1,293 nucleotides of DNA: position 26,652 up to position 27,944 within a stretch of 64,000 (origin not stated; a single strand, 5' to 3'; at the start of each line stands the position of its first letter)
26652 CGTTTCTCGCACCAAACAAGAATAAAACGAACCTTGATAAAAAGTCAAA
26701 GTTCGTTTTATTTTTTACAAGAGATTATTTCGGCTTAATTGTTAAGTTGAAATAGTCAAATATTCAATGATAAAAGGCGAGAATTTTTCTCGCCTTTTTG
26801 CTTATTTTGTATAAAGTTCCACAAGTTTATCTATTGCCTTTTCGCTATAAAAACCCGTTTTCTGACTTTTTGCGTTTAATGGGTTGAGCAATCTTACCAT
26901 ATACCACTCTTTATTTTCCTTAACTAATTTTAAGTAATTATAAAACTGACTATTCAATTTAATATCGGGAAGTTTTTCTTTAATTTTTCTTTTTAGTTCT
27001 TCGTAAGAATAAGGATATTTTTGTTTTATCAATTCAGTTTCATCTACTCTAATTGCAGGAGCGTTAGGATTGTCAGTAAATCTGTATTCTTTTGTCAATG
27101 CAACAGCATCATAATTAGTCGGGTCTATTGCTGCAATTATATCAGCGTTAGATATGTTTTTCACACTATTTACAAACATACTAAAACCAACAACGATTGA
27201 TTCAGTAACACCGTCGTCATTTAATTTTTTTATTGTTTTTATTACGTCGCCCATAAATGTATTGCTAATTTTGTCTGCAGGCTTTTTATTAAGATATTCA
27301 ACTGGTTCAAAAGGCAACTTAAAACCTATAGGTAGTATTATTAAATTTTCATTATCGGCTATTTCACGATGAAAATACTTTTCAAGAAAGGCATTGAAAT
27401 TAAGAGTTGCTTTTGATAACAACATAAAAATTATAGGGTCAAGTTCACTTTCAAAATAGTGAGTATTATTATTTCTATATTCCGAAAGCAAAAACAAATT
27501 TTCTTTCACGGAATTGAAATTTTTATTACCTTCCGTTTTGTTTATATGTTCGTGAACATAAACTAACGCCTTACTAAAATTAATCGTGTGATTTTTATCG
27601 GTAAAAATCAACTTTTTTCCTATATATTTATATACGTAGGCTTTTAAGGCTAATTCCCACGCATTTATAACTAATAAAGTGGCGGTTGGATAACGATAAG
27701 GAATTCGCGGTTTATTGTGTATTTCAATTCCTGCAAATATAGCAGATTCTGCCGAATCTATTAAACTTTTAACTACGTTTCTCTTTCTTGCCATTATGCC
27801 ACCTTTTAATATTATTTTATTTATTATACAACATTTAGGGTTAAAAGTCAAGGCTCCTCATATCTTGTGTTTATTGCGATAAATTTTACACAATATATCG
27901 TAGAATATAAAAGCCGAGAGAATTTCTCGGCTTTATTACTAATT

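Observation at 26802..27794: DUF3644-like protein carries an Rx4H motif in a helical context: candidate HEPN RNase linked to R-M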

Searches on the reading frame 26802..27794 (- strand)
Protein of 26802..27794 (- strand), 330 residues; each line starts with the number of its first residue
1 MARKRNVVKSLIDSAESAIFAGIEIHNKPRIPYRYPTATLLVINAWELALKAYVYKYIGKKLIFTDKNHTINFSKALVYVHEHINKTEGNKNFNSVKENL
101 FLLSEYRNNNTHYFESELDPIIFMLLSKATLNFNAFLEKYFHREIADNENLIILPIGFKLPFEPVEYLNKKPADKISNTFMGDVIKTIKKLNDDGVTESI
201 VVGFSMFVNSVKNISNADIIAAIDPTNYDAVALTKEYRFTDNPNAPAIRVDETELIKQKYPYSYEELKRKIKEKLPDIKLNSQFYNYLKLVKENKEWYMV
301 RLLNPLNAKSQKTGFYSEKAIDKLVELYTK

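Call 3: search_protein_families(library=pfam, proteins=[window:26802-27794:-], max_evalue=1)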
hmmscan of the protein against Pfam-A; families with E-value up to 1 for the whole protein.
window:26802-27794:- (330 aa): 2 families
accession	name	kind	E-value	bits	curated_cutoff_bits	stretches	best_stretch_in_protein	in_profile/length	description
PF12358.13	DUF3644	-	7.4e-33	114.1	27.6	1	11-179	2-171/183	Domain of unknown function (DUF3644)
PF25829.1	DUF7953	-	0.88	10.1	27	1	254-322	16-77/114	Domain of unknown function (DUF7953)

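Call 6: search_protein_families(library=padloc, proteins=[window:26802-27794:-], max_evalue=1)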
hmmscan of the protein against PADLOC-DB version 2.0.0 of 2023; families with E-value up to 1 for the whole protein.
window:26802-27794:- (330 aa): 9 families
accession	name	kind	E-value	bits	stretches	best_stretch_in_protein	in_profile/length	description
PDLC04955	PDC-S19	-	9.6e-123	407.7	1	1-329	1-333/338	-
PDLC04954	PDC-S19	-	1.7e-39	134.1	2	70-330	87-327/330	-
PDLC04953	PDC-S19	-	4.4e-38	129.6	1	8-236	7-243/333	-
PDLC04952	PDC-S19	-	3.7e-27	93.7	1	6-327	3-309/328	-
PDLC04949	PDC-S19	-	5e-18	63.5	1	5-242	4-233/334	-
PDLC04950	PDC-S19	-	3.1e-13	47.7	1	1-279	1-276/353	-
PDLC04947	PDC-S19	-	3.4e-08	31.2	1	8-159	7-152/355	-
PDLC04951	PDC-S19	-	2.7e-07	28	1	8-170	5-163/357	-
PDLC04948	PDC-S19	-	5e-06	24.2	1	5-274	9-281/325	-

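Call 7: search_protein_families(library=ncbifam, proteins=[window:26802-27794:-], max_evalue=1)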
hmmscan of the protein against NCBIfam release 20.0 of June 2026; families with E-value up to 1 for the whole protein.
window:26802-27794:- (330 aa): 1 family
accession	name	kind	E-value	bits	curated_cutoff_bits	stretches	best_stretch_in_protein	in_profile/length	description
NF045708.1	seleno_TsoC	equivalog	0.0047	16.9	45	1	234-275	45-85/87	NEPxGxxU motif selenoprotein TsoC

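Call 13: find_homologous_proteins(query=window:26805-27794:-, max_evalue=0.001)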
Query window:26805-27794:- (330 aa): 398 proteins with E <= 0.001 among 2331 candidates; the best 120 are listed.
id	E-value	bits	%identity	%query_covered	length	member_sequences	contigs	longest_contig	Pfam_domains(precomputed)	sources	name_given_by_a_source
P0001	1.4e-197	673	92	100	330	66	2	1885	PF12358.14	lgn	-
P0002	2.3e-192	656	89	100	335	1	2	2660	PF12358.14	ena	-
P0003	5.2e-192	655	89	100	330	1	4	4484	PF12358.14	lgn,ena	-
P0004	6.3e-192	655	88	100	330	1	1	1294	PF12358.14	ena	-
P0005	6.8e-192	655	89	100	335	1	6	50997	PF12358.14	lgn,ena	-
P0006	4.8e-191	652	88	100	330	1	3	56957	PF12358.14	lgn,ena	-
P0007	3.0e-190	649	88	100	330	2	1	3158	PF12358.14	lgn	-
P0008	4.1e-190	649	88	100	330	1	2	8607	PF12358.14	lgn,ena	-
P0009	5.1e-190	648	88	100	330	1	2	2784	PF12358.14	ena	-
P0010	9.9e-190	647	88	100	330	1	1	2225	PF12358.14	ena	-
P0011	1.7e-189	647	88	100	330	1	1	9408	PF12358.14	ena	-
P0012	4.3e-189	645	88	100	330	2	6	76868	PF12358.14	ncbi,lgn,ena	-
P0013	5.1e-188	642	88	100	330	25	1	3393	PF12358.14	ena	-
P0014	7.2e-173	592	81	100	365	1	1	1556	PF12358.14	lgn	-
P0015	3.3e-172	590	80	100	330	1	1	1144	PF12358.14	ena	-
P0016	1.5e-171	588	80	100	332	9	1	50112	PF12358.14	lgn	-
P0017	5.0e-171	586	77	99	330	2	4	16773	PF12358.14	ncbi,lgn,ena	-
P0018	6.4e-168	576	78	100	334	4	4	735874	PF12358.14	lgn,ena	-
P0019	2.0e-167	574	78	100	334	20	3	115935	PF12358.14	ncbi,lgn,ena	-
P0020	4.5e-164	563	77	100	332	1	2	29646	PF12358.14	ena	-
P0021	2.2e-159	548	74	99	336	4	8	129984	PF12358.14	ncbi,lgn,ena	-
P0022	6.1e-156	536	72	99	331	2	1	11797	PF12358.14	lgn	-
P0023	8.2e-145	500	67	100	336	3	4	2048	PF12358.14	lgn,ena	-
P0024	5.1e-130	451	62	99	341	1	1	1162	PF12358.14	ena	-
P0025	1.7e-127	443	61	99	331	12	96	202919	PF12358.14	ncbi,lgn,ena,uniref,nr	ncbi:TPA: DUF3644 domain-containing protein [Candidatus Scatousia excrementigallinarum]|uniref:DUF36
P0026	1.4e-125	437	86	69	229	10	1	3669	PF12358.14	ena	-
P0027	3.4e-123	429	92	64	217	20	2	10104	PF12358.14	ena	-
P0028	2.8e-122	426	60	99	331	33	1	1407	PF12358.14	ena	-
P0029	4.2e-106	373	65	77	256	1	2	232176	PF12358.14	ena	-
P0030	7.7e-104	365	55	99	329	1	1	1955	PF12358.14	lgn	-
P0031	4.1e-103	363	52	100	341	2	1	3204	PF12358.14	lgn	-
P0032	4.2e-103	363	53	99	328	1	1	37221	PF12358.14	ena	-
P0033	4.3e-102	360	52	98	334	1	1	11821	PF12358.14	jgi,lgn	jgi:hypothetical protein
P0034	7.4e-102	359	52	99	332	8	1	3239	PF12358.14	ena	-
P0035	8.3e-102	359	52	99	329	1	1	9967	PF12358.14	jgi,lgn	-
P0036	9.2e-102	359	53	99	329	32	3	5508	PF12358.14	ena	-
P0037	1.4e-101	358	51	99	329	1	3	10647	PF12358.14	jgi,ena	jgi:hypothetical protein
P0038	1.7e-101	358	52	99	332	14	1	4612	PF12358.14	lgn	-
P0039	3.6e-101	357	51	99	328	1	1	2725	PF12358.14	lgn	-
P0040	4.2e-101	356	51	99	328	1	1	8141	PF12358.14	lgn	-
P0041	4.7e-101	356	52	100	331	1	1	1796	PF12358.14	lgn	-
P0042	4.9e-101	356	52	99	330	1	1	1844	PF12358.14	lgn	-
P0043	7.1e-101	356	52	99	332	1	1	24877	PF12358.14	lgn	-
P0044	9.2e-101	355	52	99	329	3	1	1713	PF12358.14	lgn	-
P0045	1.2e-100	355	51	99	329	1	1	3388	PF12358.14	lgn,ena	-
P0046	2.0e-100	354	52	99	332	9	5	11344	PF12358.14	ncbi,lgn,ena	-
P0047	3.1e-100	354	53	100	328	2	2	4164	PF12358.14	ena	-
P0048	3.4e-100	353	52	99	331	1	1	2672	PF12358.14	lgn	-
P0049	4.3e-100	353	53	99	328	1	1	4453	PF12358.14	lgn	-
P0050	5.2e-100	353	51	100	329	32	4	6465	PF12358.14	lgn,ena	-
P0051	5.4e-100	353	52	99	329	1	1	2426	PF12358.14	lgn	-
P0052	5.5e-100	353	53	99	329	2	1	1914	PF12358.14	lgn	-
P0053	6.1e-100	353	51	99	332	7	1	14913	PF12358.14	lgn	-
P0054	6.2e-100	353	52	99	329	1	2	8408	PF12358.14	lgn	-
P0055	7.7e-100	352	53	99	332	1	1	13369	PF12358.14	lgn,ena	-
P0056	1.6e-99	351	52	100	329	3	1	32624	PF12358.14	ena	-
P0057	1.8e-99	351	52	100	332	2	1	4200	PF12358.14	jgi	jgi:hypothetical protein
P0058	2.6e-99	350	52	100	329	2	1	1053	PF12358.14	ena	-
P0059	3.7e-99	350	52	99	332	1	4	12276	PF12358.14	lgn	-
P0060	4.2e-99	350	50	99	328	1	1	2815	PF12358.14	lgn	-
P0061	5.1e-99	350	52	100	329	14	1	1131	PF12358.14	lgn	-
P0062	5.7e-99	349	51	99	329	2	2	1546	PF12358.14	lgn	-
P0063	9.2e-99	349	51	99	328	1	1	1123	PF12358.14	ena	-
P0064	9.4e-99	349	52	99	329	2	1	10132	PF12358.14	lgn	-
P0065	9.8e-99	349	53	100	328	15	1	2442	PF12358.14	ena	-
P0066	1.3e-98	348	52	100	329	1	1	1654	PF12358.14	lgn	-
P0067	1.5e-98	348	50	99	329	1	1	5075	PF12358.14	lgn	-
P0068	1.7e-98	348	53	100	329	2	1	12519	PF12358.14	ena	-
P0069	2.1e-98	348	50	99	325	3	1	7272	PF12358.14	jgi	-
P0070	2.7e-98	347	51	99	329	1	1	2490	PF12358.14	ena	-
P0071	2.8e-98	347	50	100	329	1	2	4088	PF12358.14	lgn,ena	-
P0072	2.9e-98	347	52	99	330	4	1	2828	PF12358.14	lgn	-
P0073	3.3e-98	347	51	100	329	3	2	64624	PF12358.14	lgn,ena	-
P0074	3.6e-98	347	51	100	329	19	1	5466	PF12358.14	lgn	-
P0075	4.6e-98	346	51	99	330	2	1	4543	PF12358.14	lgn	-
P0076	5.7e-98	346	51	99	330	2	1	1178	PF12358.14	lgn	-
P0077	6.2e-98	346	52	100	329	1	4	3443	PF12358.14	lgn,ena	-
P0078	6.7e-98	346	52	100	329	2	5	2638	PF12358.14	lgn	-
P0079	7.4e-98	346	52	100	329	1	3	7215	PF12358.14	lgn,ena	-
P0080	9.8e-98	345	53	100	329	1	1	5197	PF12358.14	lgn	-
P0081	1.4e-97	345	53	100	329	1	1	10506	PF12358.14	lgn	-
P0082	1.6e-97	345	51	100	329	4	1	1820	PF12358.14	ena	-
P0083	1.8e-97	344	50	100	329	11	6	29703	PF12358.14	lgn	-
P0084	2.0e-97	344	52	100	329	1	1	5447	PF12358.14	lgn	-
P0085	2.0e-97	344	50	100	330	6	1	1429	PF12358.14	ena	-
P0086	2.1e-97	344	50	100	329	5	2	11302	PF12358.14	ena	-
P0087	2.7e-97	344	52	100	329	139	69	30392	PF12358.14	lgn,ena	-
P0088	3.3e-97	344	50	99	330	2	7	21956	PF12358.14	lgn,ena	-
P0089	3.4e-97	344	51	100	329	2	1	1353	PF12358.14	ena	-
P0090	3.7e-97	343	51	100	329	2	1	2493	PF12358.14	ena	-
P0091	3.9e-97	343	51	100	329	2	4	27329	PF12358.14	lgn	-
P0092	3.9e-97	343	50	99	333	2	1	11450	PF12358.14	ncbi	-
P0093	4.3e-97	343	52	100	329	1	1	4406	PF12358.14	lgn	-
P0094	4.4e-97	343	50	100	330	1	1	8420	PF12358.14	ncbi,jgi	jgi:hypothetical protein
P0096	5.2e-97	343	51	99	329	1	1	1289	PF12358.14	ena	-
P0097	5.7e-97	343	52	100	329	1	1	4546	PF12358.14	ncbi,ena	-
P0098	5.8e-97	343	50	100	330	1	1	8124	PF12358.14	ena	-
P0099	6.7e-97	343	51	100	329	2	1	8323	PF12358.14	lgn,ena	-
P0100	7.1e-97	342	52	100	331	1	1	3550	PF12358.14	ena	-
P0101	1.0e-96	342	52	99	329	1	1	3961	PF12358.14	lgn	-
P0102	1.1e-96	342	53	100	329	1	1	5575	PF12358.14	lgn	-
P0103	1.3e-96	342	52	99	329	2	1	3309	PF12358.14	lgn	-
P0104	1.6e-96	341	51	99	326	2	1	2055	PF12358.14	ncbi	-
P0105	1.7e-96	341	51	98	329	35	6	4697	PF12358.14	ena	-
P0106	1.8e-96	341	51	100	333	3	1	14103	PF12358.14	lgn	-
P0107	2.0e-96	341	51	99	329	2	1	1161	PF12358.14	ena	-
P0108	2.3e-96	341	49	100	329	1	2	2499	PF12358.14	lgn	-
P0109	2.4e-96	341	51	99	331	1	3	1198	PF12358.14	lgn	-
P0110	2.4e-96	341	50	99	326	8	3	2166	PF12358.14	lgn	-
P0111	2.6e-96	341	53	99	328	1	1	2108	PF12358.14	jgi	-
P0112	2.8e-96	341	50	100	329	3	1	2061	PF12358.14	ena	-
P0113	2.8e-96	341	51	99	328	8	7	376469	PF12358.14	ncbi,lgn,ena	-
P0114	3.0e-96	340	51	100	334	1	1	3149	PF12358.14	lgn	-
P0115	3.4e-96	340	50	99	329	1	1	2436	PF12358.14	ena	-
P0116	3.7e-96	340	52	100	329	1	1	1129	PF12358.14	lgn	-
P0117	3.8e-96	340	50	100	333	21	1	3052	PF12358.14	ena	-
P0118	3.8e-96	340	51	99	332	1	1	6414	PF12358.14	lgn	-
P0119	3.8e-96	340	50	99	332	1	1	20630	PF12358.14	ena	-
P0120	4.0e-96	340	53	100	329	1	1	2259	PF12358.14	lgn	-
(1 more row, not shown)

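Call 14: search_solved_structures(query=window:26805-27794:-, max_evalue=10, show_alignments=2)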
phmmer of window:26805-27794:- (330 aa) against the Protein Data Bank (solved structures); distinct sequences matched with E-value up to 10: 0.

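Call 23: find_encoding_contigs(protein=window:26802-27794:-, flank=8000, max_places=6)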
Protein window:26802-27794:- (330 aa): 6 contigs read that carry it; 5 places shown.
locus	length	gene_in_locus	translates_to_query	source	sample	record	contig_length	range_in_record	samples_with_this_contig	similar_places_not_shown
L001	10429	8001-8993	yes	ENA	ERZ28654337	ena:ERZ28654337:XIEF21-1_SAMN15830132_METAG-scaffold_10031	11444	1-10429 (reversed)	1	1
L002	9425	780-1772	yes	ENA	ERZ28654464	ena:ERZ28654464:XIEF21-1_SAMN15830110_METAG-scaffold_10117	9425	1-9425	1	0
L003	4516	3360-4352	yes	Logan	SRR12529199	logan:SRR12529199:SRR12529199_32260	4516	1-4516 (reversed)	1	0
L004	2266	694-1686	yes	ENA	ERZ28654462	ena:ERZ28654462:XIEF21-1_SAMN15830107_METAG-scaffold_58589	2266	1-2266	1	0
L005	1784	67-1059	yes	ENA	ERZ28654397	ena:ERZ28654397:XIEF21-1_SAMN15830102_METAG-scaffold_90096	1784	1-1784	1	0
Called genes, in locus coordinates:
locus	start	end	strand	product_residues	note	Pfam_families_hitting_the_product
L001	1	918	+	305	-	PF01458:SUFBD_core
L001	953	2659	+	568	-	PF02310:B12-binding, PF04055:Radical_SAM, PF13311:DUF4080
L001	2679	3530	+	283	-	-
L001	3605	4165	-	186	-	-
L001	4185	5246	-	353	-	PF03781:FGE-sulfatase (weak)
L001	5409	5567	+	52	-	PF13676:TIR_2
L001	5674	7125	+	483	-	PF02384:N6_Mtase, PF07669:Eco57I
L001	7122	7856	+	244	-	-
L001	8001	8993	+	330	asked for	PF12358:DUF3644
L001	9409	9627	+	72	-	-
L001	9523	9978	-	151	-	PF07875:Coat_F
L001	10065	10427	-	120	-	?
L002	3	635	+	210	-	?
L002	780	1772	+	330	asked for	PF12358:DUF3644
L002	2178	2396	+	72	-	-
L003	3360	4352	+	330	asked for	PF12358:DUF3644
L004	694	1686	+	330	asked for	PF12358:DUF3644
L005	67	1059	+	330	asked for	PF12358:DUF3644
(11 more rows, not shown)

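Call 24: find_encoding_contigs(protein=P0025, flank=8000, max_places=8)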
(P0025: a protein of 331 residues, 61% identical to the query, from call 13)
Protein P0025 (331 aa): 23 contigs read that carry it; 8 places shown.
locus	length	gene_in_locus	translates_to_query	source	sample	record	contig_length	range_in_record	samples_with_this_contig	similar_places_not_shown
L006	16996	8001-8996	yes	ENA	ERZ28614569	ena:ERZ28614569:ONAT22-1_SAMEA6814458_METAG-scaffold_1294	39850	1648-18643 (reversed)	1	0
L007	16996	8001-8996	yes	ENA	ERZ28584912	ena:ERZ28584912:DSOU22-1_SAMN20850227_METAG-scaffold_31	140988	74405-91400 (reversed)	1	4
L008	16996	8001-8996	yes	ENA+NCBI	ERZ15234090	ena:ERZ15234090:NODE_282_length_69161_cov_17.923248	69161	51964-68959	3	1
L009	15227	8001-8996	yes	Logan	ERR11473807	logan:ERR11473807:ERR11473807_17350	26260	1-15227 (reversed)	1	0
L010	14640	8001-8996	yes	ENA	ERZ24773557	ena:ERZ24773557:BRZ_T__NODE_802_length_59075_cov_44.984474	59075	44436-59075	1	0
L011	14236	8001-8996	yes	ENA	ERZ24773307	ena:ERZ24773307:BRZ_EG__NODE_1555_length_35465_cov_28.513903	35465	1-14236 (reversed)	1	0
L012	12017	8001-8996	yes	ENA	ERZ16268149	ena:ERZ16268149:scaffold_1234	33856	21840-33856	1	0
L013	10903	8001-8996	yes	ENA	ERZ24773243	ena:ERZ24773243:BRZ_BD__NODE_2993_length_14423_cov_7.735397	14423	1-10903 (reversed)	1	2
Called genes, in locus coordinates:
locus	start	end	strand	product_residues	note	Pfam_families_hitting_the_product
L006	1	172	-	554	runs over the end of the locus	PF02463:SMC_N (weak), PF11398:DUF2813 (weak), PF13175:AAA_15, PF13476:AAA_23, PF13304:AAA_21 (weak), PF13175:AAA_15, PF20469:OLD-like_TOPRIM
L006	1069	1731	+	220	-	PF20473:MmeI_Mtase (faint)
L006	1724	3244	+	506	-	PF02384:N6_Mtase (faint), PF07669:Eco57I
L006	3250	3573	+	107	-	-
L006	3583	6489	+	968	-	PF10544:T5orf172, PF13455:MUG113 (weak), PF04851:ResIII (weak)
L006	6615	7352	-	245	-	-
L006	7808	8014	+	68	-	-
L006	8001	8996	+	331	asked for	PF12358:DUF3644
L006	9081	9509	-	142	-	PF13560:HTH_31 (faint), PF12844:HTH_19 (faint), PF13443:HTH_26, PF01381:HTH_3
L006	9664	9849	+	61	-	-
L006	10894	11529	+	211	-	PF19808:DUF6291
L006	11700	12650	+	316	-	PF01076:Mob_Pre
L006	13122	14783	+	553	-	PF00239:Resolvase, PF07508:Recombinase, PF13408:Zn_ribbon_recom, PF14287:DUF4368 (weak)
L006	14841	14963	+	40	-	-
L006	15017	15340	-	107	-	PF13443:HTH_26, PF01381:HTH_3 (weak)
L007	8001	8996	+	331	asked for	PF12358:DUF3644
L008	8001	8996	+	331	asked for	PF12358:DUF3644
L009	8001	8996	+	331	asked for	PF12358:DUF3644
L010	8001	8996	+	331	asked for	PF12358:DUF3644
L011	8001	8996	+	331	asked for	PF12358:DUF3644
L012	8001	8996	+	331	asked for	PF12358:DUF3644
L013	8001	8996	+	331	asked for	PF12358:DUF3644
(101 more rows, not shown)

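Call 25: predict_structure(alignment_id=A1)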
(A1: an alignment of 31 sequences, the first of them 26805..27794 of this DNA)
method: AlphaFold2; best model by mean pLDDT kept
length: 330 residues; sequences in the alignment: 31
mean_pLDDT: 68.5   pTM: 0.49
mean pLDDT of the five models: 68.5, 68.1, 66.5, 65.1, 64.9
residues with pLDDT >= 90: 37; 70-90: 149; 50-70: 55; < 50: 89
segments of 3 or more residues with pLDDT < 50: 1-3, 147-172, 175-185, 195-239
pLDDT, mean of each block of 10 residues (from residue 1): 69 88 71 80 94 92 82 93 88 83 83 60 75 83 58 34 42 46 50 44 35 33 37 39 55 70 86 86 88 85 63 83 86
secondary structure, 60 per line:
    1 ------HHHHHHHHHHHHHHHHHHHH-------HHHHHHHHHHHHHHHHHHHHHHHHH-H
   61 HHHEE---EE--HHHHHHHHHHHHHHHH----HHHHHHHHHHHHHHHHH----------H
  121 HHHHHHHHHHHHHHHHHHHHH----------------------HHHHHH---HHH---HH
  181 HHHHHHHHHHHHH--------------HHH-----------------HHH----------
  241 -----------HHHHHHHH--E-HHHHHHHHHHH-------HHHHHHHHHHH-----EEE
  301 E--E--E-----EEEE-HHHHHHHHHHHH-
elements in order: H7-26 H34-58 H60-63 H73-88 H93-109 H120-141 H164-169 H179-193 H252-259 H264-274 H282-292 E298-301 E313-316 H318-329

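Call 26: find_encoding_contigs(protein=P0012, flank=8000, max_places=5)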
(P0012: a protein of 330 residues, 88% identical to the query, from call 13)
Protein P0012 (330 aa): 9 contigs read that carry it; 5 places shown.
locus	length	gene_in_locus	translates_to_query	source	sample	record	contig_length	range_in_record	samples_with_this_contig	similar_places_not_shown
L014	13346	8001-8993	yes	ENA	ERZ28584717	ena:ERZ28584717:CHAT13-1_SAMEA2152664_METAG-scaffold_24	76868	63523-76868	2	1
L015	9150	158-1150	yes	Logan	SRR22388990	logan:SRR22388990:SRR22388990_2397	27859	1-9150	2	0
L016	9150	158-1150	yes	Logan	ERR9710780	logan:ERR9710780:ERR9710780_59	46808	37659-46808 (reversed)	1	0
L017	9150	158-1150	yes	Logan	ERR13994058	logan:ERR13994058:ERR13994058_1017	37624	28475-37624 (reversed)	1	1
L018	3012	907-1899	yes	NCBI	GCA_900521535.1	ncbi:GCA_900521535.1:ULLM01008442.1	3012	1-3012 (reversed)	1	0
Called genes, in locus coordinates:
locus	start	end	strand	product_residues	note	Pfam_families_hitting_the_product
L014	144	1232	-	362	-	PF28206:Vpar_1526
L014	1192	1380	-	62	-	-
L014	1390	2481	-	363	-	PF13020:NOV_C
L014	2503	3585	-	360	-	PF00145:DNA_methylase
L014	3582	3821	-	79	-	PF12844:HTH_19 (weak), PF13560:HTH_31 (weak), PF01381:HTH_3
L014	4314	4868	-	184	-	PF18967:PycTM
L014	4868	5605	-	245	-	-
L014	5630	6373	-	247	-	PF00211:Guanylate_cyc (weak)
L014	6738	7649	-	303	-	PF13395:HNH_4 (weak)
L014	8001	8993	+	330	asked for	PF12358:DUF3644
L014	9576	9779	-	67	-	-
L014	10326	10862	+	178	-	PF20122:DUF6512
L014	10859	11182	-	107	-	-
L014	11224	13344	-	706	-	?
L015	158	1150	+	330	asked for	PF12358:DUF3644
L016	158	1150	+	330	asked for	PF12358:DUF3644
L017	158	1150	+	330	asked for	PF12358:DUF3644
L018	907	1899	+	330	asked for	PF12358:DUF3644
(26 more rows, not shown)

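Call 27: find_encoding_contigs(protein=P0019, flank=8000, max_places=4)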
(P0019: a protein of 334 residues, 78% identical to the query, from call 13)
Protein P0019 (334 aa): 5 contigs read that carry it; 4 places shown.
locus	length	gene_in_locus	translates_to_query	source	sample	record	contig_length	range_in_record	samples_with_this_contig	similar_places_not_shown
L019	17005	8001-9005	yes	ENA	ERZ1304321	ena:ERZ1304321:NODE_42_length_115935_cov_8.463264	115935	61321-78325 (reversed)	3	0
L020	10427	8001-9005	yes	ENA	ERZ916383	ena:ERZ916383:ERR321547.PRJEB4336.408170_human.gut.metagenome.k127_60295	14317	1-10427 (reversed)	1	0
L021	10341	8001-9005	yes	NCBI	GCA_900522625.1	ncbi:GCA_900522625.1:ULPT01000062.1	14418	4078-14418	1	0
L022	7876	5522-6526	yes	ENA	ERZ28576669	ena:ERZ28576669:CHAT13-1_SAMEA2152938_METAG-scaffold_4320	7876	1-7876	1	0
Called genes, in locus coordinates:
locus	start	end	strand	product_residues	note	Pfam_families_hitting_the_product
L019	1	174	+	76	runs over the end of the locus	-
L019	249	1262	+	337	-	PF23343:REP_ORF2-G2P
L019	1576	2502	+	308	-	PF14659:Phage_int_SAM_3, PF00589:Phage_integrase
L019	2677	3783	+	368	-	-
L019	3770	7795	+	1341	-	PF04851:ResIII, PF07669:Eco57I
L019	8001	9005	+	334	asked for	PF12358:DUF3644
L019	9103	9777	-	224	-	-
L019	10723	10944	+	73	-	PF12650:DUF3784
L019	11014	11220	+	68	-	-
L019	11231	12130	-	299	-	PF13302:Acetyltransf_3, PF00583:Acetyltransf_1 (faint)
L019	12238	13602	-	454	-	PF02127:Peptidase_M18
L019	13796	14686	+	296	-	PF12849:PBP_like_2, PF13531:SBP_bac_11 (faint), PF12849:PBP_like_2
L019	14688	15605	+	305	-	PF00528:BPD_transp_1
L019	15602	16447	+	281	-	PF00528:BPD_transp_1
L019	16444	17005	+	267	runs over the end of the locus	PF02463:SMC_N (weak), PF00005:ABC_tran, PF13304:AAA_21 (weak)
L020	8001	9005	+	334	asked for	PF12358:DUF3644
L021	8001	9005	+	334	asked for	PF12358:DUF3644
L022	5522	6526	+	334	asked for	PF12358:DUF3644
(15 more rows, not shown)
